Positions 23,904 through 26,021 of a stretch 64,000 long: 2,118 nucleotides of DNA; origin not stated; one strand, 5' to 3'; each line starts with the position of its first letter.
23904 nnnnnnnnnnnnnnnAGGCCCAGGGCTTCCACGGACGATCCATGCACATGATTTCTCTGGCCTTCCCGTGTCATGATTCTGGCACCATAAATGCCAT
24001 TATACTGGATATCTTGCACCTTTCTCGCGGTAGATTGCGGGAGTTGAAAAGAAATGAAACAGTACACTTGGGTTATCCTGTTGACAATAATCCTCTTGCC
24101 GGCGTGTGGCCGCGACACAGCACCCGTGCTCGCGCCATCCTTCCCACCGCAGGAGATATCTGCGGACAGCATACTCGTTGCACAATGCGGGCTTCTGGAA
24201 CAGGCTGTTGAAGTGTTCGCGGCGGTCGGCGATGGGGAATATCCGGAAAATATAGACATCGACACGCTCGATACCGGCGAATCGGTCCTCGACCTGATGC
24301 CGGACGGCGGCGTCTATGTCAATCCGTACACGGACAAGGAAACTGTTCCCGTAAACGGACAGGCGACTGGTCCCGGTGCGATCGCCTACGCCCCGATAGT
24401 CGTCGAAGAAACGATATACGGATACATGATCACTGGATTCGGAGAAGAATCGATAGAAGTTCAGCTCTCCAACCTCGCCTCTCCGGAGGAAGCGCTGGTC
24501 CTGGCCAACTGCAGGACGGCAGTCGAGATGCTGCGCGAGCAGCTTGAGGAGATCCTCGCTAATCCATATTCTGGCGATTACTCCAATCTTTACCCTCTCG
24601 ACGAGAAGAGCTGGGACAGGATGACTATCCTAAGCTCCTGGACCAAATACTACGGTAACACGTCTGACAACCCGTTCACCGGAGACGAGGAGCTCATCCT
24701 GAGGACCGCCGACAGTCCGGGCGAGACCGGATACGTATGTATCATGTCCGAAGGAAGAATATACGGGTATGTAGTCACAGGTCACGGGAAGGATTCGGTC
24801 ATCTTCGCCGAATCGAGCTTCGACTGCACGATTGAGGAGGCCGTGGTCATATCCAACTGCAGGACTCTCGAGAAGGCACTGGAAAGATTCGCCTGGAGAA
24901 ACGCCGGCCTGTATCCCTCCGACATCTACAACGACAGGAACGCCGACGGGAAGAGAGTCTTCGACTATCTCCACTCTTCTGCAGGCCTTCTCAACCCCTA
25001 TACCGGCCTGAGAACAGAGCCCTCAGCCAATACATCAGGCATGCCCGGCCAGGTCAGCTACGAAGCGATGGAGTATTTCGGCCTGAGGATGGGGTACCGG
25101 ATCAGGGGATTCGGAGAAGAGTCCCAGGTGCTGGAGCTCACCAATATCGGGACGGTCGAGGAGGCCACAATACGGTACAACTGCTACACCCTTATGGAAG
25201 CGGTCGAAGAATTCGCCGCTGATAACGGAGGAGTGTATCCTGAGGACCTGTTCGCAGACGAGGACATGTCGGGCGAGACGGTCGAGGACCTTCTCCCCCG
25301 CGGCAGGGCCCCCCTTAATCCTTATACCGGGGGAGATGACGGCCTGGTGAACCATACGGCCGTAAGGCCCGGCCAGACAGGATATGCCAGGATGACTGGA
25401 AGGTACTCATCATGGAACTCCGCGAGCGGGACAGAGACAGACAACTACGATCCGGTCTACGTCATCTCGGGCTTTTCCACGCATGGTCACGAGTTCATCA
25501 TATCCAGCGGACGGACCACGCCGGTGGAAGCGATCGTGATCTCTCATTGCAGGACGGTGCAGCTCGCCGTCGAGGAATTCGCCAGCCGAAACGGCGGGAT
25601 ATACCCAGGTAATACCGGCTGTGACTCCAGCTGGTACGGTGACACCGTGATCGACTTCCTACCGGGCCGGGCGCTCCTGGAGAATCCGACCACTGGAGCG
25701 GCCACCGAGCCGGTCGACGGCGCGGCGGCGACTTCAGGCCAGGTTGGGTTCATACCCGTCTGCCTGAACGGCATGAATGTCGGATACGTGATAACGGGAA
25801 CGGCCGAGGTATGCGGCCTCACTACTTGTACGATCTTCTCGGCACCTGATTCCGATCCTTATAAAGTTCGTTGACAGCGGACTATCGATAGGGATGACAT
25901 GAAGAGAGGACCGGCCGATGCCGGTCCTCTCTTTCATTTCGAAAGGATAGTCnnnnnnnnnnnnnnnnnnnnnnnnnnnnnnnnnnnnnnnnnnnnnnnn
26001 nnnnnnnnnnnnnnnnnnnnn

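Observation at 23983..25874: Lipoprotein made of five tandem pseudopilin-like globular domains behind a sigma-54 promoter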

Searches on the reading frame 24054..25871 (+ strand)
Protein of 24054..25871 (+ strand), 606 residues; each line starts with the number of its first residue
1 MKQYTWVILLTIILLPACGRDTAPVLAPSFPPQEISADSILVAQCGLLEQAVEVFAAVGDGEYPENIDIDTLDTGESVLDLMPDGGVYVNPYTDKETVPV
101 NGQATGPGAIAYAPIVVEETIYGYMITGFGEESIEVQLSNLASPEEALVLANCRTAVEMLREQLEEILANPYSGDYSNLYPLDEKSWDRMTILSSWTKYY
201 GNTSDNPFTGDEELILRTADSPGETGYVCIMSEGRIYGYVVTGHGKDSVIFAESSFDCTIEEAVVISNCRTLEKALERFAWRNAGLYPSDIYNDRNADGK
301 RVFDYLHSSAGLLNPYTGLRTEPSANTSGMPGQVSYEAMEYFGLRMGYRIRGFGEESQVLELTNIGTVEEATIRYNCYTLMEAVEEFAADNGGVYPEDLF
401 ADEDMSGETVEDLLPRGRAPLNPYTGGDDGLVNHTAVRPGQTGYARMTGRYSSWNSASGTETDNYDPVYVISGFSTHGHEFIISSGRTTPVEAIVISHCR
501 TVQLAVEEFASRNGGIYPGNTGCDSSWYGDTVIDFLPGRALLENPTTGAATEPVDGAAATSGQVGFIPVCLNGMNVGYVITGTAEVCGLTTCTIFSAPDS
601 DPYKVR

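Call 3: search_protein_families(library=pfam, proteins=[window:24054-25871:+], max_evalue=10)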
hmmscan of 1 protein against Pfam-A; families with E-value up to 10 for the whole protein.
window:24054-25871:+ (606 aa): 1 family
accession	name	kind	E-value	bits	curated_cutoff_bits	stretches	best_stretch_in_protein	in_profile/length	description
PF18661.6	AvrLm4-7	-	0.087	14.3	25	0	249-296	6-53/86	Avirulence Effector AvrLm4-7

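Call 4: search_protein_families(library=ncbifam, proteins=[window:24054-25871:+], max_evalue=10)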
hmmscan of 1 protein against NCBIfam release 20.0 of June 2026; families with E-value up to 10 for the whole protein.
window:24054-25871:+ (606 aa): 0 families

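Call 7: find_homologous_proteins(query=window:24054-25871:+, max_evalue=0.001)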
Query window:24054-25871:+ (606 aa): 16 proteins with E <= 0.001 among 8000 candidates.
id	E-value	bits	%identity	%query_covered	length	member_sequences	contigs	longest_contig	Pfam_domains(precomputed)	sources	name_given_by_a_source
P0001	0.0e+0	1389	100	100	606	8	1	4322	-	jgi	jgi:hypothetical protein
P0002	4.2e-267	906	66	99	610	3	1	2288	-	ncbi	-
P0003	3.0e-250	850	63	99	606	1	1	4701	-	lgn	-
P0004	3.9e-244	830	62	99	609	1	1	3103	-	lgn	-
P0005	4.8e-237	806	60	100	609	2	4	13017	-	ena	-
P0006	3.3e-235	800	60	100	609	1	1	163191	-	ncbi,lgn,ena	-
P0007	1.5e-234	798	60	98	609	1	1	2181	-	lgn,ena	-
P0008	2.8e-231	787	59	99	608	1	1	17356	-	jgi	-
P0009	2.6e-230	784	60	98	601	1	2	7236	-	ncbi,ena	-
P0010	1.6e-156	540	46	99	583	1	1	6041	-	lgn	-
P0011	5.8e-127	443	42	99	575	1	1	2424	-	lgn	-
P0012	2.6e-124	434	42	96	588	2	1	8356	-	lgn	-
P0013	8.2e-116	406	40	97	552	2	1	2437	-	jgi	jgi:hypothetical protein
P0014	1.4e-107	379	39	95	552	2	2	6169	-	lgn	-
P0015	3.1e-107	378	39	95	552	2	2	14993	-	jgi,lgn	jgi:hypothetical protein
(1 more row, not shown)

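Call 25: find_encoding_contigs(protein=P0006, flank=8000, max_places=3)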
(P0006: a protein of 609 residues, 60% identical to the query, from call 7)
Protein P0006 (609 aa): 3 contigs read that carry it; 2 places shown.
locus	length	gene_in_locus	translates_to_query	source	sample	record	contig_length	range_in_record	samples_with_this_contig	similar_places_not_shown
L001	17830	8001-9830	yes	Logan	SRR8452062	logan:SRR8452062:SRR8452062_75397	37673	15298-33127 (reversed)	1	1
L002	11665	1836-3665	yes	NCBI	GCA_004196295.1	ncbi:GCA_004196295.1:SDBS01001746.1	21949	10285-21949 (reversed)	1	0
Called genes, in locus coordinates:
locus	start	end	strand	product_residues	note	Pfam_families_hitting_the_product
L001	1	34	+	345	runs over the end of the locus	PF13609:Porin_4, PF00267:Porin_1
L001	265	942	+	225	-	-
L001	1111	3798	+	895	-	PF14522:Cytochrome_C7 (faint), PF13860:FlgD_ig (weak)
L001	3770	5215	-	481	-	PF00158:Sigma54_activat, PF01078:Mg_chelatase (faint), PF14532:Sigma54_activ_2, PF07728:AAA_5 (weak), PF25601:AAA_lid_14, PF02954:HTH_8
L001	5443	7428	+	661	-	PF03169:OPT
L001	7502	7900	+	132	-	PF05402:PqqD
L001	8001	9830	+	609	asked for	-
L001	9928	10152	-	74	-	PF11127:YgaP-like_TM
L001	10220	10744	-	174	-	-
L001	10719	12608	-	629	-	PF01833:TIG (weak)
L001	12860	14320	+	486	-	PF00004:AAA (faint), PF00158:Sigma54_activat, PF14532:Sigma54_activ_2, PF25601:AAA_lid_14, PF02954:HTH_8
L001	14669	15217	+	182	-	PF00791:ZU5 (faint)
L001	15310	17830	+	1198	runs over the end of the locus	PF00069:Pkinase, PF01636:APH (faint), PF07714:PK_Tyr_Ser-Thr, PF03109:ABC1 (weak), PF07719:TPR_2 (faint), PF13374:TPR_10 (faint), PF13424:TPR_12 (weak)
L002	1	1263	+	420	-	?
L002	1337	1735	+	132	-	PF05402:PqqD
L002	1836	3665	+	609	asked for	-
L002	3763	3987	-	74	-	PF11127:YgaP-like_TM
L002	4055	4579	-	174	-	-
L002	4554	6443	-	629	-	PF01833:TIG (weak)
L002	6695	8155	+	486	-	PF00004:AAA (faint), PF00158:Sigma54_activat, PF14532:Sigma54_activ_2, PF25601:AAA_lid_14, PF02954:HTH_8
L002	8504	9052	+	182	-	PF00791:ZU5 (faint)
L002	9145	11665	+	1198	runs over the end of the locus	PF00069:Pkinase, PF01636:APH (faint), PF07714:PK_Tyr_Ser-Thr, PF03109:ABC1 (weak), PF07719:TPR_2 (faint), PF13374:TPR_10 (faint), PF13424:TPR_12 (weak)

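Call 28: find_encoding_contigs(protein=P0015, flank=8000, max_places=3)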
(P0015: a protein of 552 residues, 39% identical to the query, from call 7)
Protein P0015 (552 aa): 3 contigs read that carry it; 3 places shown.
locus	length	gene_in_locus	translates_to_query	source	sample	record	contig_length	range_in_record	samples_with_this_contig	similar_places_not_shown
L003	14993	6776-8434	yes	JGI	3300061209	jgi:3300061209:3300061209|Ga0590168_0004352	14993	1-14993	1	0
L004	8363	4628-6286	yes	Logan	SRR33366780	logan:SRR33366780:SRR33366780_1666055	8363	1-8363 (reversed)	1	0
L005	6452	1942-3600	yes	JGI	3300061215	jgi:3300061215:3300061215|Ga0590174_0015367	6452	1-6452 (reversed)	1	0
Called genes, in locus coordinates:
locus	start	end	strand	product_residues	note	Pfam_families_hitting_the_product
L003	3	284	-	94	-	?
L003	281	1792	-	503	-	PF13493:DUF4118, PF00512:HisKA, PF02518:HATPase_c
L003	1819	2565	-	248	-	PF01145:Band_7, PF13421:Band_7_1 (weak)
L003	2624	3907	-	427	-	PF25145:NfeD1b_N, PF24961:NfeD_membrane, PF01957:NfeD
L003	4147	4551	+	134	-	-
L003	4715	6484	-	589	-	-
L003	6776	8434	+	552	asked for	-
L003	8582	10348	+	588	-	PF13428:TPR_14 (faint), PF13231:PMT_2, PF00515:TPR_1 (faint), PF07719:TPR_2 (faint), PF13414:TPR_11 (faint), PF21033:RMD1-3 (faint), PF13432:TPR_16 (weak), PF14559:TPR_19, +1 more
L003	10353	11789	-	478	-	PF00266:Aminotran_5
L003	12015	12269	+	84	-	PF01206:TusA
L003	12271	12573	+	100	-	PF01022:HTH_5, PF12802:MarR_2 (weak)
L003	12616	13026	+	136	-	PF02662:FlpD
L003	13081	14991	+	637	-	?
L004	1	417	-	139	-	?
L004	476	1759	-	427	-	PF25145:NfeD1b_N, PF24961:NfeD_membrane, PF01957:NfeD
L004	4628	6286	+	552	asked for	-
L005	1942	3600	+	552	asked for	-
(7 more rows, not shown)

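Call 29: find_encoding_contigs(protein=P0012, flank=8000, max_places=3)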
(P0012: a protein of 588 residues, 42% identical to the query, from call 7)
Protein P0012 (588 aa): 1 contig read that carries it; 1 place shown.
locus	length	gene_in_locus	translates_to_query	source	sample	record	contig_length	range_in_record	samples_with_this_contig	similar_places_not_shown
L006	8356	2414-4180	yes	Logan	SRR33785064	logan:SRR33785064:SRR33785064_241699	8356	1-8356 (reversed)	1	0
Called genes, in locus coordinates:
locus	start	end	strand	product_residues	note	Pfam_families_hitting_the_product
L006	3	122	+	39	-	?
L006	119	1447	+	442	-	PF02040:ArsB, PF03600:CitMHS, PF06450:NhaB (weak)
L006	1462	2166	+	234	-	-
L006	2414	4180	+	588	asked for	-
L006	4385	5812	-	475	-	-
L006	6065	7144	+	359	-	PF04052:TolB_N (faint)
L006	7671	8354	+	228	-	?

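Call 30: find_encoding_contigs(protein=P0010, flank=8000, max_places=3)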
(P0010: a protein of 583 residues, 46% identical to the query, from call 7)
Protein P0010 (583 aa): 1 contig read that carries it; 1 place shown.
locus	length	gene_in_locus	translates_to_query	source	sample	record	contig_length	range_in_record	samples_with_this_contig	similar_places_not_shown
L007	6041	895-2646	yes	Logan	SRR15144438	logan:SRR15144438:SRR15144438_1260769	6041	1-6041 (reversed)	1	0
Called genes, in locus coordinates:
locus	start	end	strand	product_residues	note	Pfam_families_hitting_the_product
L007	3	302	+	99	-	?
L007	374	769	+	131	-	PF05402:PqqD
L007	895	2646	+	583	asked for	-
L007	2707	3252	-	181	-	-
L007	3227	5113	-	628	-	-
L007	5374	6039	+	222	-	?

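Call 33: find_related_loci(query=A1, collection=genome_contigs, flank=6000)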
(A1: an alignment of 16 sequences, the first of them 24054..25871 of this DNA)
Query A1 (606 aa) in genome_contigs; peptide patterns used: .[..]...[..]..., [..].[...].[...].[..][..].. (x = any residue, [..] = any of these).
46 stretches matched a pattern; 5 encode a relative of the query (tblastn E <= 1e-3); 5 distinct loci.
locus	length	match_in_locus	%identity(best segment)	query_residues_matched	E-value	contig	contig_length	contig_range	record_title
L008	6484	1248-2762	40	18-585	3e-115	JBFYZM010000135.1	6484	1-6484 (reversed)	MAG: Candidatus Krumholzibacteriota bacterium isolate PPR_0435 k121_1582225, whole genome shotgun sequence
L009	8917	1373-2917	39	18-599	2e-113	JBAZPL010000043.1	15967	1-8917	MAG: Candidatus Krumholzibacteriia bacterium isolate SO_2017_SWC_29 scaffold_3149_c1_LP-4_2017, whole genome shotgun seq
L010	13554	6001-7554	39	18-596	2e-110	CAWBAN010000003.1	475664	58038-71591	MAG: uncultured bacterium isolate MFD02979.bin.1.41 genome assembly, contig: contig_60646, whole genome shotgun sequence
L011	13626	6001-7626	37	1-598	6e-108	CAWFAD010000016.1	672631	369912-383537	MAG: uncultured bacterium isolate MFD04716.bin.1.315 genome assembly, contig: contig_7517, whole genome shotgun sequence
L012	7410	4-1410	38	38-599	1e-93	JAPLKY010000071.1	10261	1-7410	MAG: Candidatus Krumholzibacteriia bacterium isolate LacPavin_0920_SED1_MAG_62_8 LacPavin_0920_SED1_scaffold_653699, who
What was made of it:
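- Tried and rejected: The full-length alignment worked (call 33).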

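Call 42: predict_structure(alignment_id=A1)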
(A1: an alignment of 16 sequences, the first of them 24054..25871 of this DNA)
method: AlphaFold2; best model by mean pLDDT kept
length: 606 residues; sequences in the alignment: 16
mean_pLDDT: 78.2   pTM: 0.71
mean pLDDT of the five models: 78.2, 78.2, 78.0, 76.7, 76.0
residues with pLDDT >= 90: 107; 70-90: 364; 50-70: 81; < 50: 54
segments of 3 or more residues with pLDDT < 50: 16-33, 173-176, 186-203, 586-589, 600-606
pLDDT, mean of each block of 10 residues (from residue 1): 65 52 37 66 89 86 88 89 88 89 89 82 87 83 79 78 71 55 52 38 61 75 84 74 85 87 91 87 84 85 75 83 64 88 89 88 86 92 92 89 90 86 89 91 83 56 69 84 79 84 90 86 82 85 75 81 84 82 60 60 36
secondary structure, 60 per line:
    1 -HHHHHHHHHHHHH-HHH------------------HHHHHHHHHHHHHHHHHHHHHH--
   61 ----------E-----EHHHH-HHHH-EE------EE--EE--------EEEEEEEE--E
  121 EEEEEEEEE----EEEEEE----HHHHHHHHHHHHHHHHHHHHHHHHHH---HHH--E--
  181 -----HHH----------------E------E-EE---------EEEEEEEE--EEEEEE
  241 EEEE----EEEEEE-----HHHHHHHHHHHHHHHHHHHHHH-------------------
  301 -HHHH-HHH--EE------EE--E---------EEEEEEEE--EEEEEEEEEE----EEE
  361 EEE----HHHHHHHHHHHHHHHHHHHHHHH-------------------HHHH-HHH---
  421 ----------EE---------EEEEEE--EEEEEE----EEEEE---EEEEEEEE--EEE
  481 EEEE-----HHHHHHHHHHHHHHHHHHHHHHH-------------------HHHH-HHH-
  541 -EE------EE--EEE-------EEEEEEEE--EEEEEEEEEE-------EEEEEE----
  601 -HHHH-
elements in order: H2-14 H37-58 H78-81 H83-86 E110-117 E120-129 E134-139 H144-169 E225-232 E235-244 E249-254 H260-281 H302-305 E334-341 E344-353 E358-363 H368-390 H410-413 E442-447 E450-455 E460-464 E468-475 E478-484 H490-512 H532-535 E554-556 E564-571 E574-583 E591-596 H602-605
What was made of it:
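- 24108..24152 (+): Pro-rich flexible tether (aa 19-33), beginning with the LES-like G-R-D. pLDDT is below 50 for aa 16-33 (call 42).
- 24153..24473 (+): Pilin-head repeat 1 (aa 34-140). Helix 37-58 plus strands (call 42).
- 24474..24821 (+): Pilin-head repeat 2 (aa 141-256), the most diverged, with a variable insertion at aa ~170-205. Low pLDDT at aa 173-203 (call 42).
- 25146..25511 (+): Pilin-head repeat 4 (aa 365-486), with an extra beta-hairpin insertion. Extra strands at aa 450-464 (call 42).
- The whole-protein model has pLDDT 78 and pTM 0.71, with five helix+sheet modules joined by 4-5 residue connectors (call 42).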

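Call 55: fold_search(model_id=the predicted structure, library=pdb)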
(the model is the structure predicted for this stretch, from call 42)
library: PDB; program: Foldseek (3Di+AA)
matches with E <= 10: 395; with E <= 0.001: 0
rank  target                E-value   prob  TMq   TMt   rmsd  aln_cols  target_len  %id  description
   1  7t4r_E                1.8e-01  0.07  0.08  0.16  14.3       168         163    8  CryoEM structure of the HCMV Pentamer gH/gL/UL128/UL130/UL131A in complex with THBD and neutralizing fabs MSL-109 and  (released 2022-03-23)
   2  3aop                  3.0e-01  0.06  0.06  0.08  14.2       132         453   14  SULFITE REDUCTASE HEMOPROTEIN PHOTOREDUCED WITH PROFLAVINE EDTA, SIROHEME FEII,[4FE-4S] +1, PHOSPHATE BOUND (released 1998-01-14)
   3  2jle_A                3.0e-01  0.03  0.08  0.08  19.4       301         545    8  Novel indazole nnrtis created using molecular template hybridization based on crystallographic overlays (released 2009-08-04)
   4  6c3z                  3.3e-01  0.04  0.06  0.08  17.4       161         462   14  T477A SiRHP (released 2018-06-13)
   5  6aoc_C                3.3e-01  0.02  0.06  0.06  20.1       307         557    7  Crystal Structure of an N-Hydroxythienopyrimidine-2,4-dione RNase H Active Site Inhibitor with Multiple Binding Modes  (released 2018-08-08)
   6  5vod_D                4.7e-01  0.04  0.08  0.16  14.3       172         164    9  Crystal structure of HCMV Pentamer in complex with neutralizing antibody 9I6 (released 2017-07-05)
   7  5j2q_A                4.7e-01  0.02  0.07  0.08  19.5       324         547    8  HIV-1 reverse transcriptase in complex with DNA that has incorporated a mismatched EFdA-MP at the N-(pre-translocation (released 2016-08-03)
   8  6ujz_A                5.0e-01  0.02  0.06  0.06  17.9       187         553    7  HIV-1 wild-type reverse transcriptase-DNA complex with (+)-FTC-TP (released 2019-12-25)
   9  6wph_A                5.0e-01  0.02  0.07  0.08  20.7       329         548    8  Structure of HIV-1 Reverse Transcriptase (RT) in complex with dsDNA and (-)-FTC (released 2020-11-04)
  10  6c3m                  5.3e-01  0.05  0.06  0.07  14.8       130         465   13  Wild type structure of SiRHP (released 2018-06-13)
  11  6dug_A                5.6e-01  0.02  0.08  0.08  19.5       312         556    8  Crystal structure of HIV-1 reverse transcriptase K101P mutant in complex with non-nucleoside inhibitor 25a (released 2018-08-01)
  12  3med_A                5.6e-01  0.02  0.08  0.08  20.5       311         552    8  HIV-1 K103N Reverse Transcriptase in Complex with TMC125 (released 2010-05-12)
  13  3geo                  5.9e-01  0.05  0.06  0.07  14.6       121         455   13  SULFITE REDUCTASE HEMOPROTEIN NITRITE COMPLEX (released 1998-01-14)
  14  7r0e_C                5.9e-01  0.04  0.08  0.07  19.3       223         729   12  Early transcription elongation state of influenza A/H7N9 polymerase backtracked due to double incoproation of nucleoti (released 2022-12-28)
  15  2gep                  6.2e-01  0.04  0.05  0.07  14.8       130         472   15  SULFITE REDUCTASE HEMOPROTEIN, OXIDIZED, SIROHEME FEIII [4FE-4S] +2,SULFITE COMPLEX (released 1998-01-14)
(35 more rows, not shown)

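Call 77: search_protein_families(library=padloc, proteins=[window:24054-25871:+], max_evalue=0.01)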
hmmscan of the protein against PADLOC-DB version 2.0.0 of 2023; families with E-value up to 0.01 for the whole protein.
window:24054-25871:+ (606 aa): 0 families

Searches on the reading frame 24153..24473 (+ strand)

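Call 8: search_protein_families(library=pfam, proteins=[window:24153-24473:+], max_evalue=10)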
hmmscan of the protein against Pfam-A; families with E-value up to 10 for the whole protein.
seq(107 aa): 1 family
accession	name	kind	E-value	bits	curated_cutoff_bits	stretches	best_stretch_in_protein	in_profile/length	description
PF21003.3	NucS_N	-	0.17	12.2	23.9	1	38-79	22-61/100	Endonuclease NucS N-terminal PH-like domain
